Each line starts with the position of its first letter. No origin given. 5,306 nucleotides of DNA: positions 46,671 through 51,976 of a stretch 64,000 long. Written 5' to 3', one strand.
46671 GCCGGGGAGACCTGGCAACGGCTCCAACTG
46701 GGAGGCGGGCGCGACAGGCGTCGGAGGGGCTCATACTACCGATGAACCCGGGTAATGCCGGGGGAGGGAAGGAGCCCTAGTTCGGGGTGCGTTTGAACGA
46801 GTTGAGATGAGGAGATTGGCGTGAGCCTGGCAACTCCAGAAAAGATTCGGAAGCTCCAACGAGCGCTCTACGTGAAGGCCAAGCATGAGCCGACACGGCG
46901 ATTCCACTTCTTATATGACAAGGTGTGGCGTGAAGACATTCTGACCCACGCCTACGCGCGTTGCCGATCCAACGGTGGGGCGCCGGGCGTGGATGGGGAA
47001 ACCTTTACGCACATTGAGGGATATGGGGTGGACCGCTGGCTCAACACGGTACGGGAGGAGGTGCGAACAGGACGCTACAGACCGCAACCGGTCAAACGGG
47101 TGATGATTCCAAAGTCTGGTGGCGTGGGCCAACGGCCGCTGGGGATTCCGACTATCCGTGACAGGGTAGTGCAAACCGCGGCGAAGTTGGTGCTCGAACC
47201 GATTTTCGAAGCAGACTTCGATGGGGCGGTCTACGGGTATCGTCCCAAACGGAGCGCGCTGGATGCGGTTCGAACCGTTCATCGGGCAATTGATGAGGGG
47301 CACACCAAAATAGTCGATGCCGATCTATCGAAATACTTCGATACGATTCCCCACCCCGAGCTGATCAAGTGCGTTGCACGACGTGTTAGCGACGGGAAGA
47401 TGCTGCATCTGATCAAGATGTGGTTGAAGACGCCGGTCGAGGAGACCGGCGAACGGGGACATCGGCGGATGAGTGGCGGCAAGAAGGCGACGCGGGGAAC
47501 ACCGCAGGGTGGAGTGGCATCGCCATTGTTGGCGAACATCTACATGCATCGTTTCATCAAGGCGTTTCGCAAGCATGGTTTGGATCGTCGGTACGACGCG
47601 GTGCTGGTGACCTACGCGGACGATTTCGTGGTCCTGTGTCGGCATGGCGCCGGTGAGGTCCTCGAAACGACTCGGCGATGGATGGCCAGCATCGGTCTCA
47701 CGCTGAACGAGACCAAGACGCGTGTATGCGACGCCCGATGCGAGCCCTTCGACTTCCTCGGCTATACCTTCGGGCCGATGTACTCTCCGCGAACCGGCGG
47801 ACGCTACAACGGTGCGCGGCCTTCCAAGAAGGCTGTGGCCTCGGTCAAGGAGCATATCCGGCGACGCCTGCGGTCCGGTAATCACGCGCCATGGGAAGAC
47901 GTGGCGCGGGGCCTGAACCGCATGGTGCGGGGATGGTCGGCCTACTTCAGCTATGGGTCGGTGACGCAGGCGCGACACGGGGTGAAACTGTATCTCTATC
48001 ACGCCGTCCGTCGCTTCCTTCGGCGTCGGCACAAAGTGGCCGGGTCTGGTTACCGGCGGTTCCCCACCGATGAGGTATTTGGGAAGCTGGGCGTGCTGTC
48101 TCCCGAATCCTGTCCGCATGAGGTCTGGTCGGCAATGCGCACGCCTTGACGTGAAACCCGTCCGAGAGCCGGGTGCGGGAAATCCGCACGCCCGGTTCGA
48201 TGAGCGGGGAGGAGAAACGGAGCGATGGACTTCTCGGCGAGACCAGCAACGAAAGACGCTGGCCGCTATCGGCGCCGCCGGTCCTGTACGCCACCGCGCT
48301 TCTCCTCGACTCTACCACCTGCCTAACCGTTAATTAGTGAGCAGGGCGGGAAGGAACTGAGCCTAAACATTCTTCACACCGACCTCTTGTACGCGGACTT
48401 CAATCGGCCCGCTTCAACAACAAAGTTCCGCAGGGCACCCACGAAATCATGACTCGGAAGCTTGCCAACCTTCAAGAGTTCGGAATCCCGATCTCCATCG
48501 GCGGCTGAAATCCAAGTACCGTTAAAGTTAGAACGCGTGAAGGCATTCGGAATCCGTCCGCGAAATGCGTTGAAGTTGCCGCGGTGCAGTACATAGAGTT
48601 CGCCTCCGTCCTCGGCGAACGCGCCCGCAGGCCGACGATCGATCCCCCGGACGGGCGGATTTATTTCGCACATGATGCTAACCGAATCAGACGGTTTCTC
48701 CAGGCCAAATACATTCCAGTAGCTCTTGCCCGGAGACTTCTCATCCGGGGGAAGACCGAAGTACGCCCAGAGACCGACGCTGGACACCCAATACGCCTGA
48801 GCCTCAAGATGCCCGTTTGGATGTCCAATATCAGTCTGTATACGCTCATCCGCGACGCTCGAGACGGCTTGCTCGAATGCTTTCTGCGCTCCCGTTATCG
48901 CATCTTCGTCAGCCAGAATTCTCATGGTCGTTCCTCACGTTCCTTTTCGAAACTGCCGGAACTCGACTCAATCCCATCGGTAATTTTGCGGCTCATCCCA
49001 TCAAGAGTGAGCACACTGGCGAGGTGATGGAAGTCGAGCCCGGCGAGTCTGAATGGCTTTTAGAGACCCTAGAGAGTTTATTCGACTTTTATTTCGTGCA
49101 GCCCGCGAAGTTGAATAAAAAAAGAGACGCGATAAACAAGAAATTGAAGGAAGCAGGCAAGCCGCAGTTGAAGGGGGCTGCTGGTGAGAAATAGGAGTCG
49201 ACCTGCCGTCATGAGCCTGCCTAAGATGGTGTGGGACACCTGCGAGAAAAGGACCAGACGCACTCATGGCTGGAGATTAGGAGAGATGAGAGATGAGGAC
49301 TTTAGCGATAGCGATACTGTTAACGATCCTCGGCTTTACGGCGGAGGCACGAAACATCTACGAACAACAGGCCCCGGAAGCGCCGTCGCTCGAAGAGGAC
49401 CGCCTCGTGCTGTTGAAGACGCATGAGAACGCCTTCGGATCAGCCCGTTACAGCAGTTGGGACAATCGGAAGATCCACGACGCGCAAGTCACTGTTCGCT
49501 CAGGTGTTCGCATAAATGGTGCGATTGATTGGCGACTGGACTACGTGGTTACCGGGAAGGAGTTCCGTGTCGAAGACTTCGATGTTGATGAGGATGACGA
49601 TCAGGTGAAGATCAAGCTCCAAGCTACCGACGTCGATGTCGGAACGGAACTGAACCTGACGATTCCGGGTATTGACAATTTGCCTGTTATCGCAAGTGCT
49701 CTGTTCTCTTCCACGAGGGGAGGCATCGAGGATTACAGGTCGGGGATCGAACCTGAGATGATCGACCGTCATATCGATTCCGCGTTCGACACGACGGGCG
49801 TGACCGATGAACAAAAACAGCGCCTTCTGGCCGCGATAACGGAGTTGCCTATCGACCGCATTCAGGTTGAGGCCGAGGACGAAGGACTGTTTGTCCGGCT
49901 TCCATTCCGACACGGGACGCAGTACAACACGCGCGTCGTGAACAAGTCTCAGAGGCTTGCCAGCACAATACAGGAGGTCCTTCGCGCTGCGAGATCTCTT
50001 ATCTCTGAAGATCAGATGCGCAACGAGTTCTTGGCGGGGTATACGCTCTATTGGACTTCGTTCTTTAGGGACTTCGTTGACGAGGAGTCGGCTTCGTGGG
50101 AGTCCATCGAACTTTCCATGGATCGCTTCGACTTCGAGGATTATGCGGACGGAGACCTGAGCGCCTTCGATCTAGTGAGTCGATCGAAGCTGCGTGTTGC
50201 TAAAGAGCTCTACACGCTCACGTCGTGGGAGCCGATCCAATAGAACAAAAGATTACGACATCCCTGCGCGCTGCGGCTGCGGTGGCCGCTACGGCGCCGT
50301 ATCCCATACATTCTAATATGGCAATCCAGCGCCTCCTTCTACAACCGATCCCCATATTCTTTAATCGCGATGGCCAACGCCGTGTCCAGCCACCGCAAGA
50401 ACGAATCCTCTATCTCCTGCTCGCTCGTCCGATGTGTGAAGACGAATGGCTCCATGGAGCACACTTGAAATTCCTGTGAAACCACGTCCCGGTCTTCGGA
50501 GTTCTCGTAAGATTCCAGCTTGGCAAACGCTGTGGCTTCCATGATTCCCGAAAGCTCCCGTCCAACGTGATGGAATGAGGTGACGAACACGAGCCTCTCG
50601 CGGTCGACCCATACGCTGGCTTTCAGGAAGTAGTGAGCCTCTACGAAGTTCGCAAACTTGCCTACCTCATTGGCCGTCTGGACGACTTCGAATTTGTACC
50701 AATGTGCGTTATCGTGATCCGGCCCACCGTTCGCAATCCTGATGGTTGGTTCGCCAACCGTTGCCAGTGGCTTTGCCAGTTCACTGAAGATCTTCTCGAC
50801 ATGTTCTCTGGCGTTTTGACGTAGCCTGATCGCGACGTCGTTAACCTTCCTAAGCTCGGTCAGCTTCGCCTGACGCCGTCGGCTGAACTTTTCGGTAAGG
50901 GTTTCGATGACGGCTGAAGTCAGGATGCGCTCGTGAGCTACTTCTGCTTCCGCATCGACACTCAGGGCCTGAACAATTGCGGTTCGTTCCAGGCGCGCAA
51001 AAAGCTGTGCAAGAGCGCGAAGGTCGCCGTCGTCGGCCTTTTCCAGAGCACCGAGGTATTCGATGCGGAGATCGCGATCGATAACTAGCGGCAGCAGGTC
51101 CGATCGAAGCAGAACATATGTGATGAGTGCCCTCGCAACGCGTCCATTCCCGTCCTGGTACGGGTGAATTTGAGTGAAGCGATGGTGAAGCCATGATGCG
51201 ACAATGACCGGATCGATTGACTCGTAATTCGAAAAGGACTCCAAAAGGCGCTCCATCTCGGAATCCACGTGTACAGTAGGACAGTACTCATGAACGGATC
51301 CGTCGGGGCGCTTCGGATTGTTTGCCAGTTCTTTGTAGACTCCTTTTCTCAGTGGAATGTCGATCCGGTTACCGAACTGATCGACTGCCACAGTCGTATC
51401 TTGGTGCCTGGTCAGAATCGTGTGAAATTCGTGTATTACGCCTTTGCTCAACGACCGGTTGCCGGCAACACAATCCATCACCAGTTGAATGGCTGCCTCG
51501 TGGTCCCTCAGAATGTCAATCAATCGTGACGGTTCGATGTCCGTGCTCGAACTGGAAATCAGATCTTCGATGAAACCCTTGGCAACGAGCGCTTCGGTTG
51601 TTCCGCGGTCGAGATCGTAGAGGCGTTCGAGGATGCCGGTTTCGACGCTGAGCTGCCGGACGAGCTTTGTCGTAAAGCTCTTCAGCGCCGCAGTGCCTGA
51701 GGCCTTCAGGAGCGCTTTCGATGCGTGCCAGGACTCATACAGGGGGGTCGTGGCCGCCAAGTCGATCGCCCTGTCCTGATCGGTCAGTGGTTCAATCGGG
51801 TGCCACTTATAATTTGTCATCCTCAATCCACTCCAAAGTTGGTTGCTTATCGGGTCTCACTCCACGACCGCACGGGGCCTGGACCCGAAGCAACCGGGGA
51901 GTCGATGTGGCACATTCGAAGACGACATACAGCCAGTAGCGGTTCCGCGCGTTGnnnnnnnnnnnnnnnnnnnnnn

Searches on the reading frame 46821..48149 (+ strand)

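Call 50: search_protein_families(library=pfam, proteins=[window:46821-48149:+], max_evalue=0.001)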
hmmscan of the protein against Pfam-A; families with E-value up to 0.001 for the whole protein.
window:46821-48149:+ (442 aa): 2 families
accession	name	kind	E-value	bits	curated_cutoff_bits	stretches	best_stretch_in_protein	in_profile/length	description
PF00078.32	RVT_1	-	6.8e-38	130.9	29.6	1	96-317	1-205/205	Reverse transcriptase (RNA-dependent DNA polymerase)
PF08388.16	GIIM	-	8.2e-14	51.8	23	1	340-407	2-70/80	Group II intron, maturase-specific domain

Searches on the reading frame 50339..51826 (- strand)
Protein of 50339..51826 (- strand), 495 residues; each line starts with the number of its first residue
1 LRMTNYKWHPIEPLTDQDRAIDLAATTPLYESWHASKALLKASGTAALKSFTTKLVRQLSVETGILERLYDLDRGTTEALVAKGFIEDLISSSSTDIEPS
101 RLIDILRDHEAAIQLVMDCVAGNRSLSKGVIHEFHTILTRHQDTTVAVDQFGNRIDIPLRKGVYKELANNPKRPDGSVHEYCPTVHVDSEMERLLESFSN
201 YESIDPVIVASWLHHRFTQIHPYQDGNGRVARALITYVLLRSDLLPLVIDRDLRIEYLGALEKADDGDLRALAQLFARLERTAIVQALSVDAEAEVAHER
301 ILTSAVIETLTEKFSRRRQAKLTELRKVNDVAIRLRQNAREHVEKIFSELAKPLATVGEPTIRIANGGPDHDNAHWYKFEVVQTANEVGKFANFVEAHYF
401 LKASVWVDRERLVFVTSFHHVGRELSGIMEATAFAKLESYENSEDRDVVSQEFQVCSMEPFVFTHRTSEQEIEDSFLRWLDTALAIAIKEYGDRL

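Call 50: search_protein_families(library=pfam, proteins=[window:50339-51826:-], max_evalue=0.001)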
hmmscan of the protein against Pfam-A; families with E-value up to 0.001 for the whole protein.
window:50339-51826:- (495 aa): 1 family
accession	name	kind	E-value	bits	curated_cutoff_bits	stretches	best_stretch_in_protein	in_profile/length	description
PF02661.23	Fic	-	4.1e-14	53.6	24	1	162-239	21-93/93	Fic/DOC family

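Call 73: search_protein_families(library=padloc, proteins=[window:50339-51826:-], max_evalue=0.001)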
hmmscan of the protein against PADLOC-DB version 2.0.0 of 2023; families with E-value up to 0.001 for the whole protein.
window:50339-51826:- (495 aa): 7 families
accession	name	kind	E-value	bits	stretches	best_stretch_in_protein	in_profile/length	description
PDLC04836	PDC-S04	-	7.6e-22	75.7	1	107-277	72-224/244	-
PDLC04840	PDC-S04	-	1e-19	69.1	1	212-284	147-219/227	-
PDLC04837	PDC-S04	-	3.1e-19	67.2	1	112-281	73-225/234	-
PDLC03963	SoFic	-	9.2e-18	62.7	1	110-247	98-220/361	-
PDLC04966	PDC-S24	-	1.9e-11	41.5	1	185-246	281-343/497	-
PDLC04839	PDC-S04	-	1.5e-08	32.5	1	212-278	132-200/205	-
PDLC04838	PDC-S04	-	1.6e-06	26.1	1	180-279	97-201/209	-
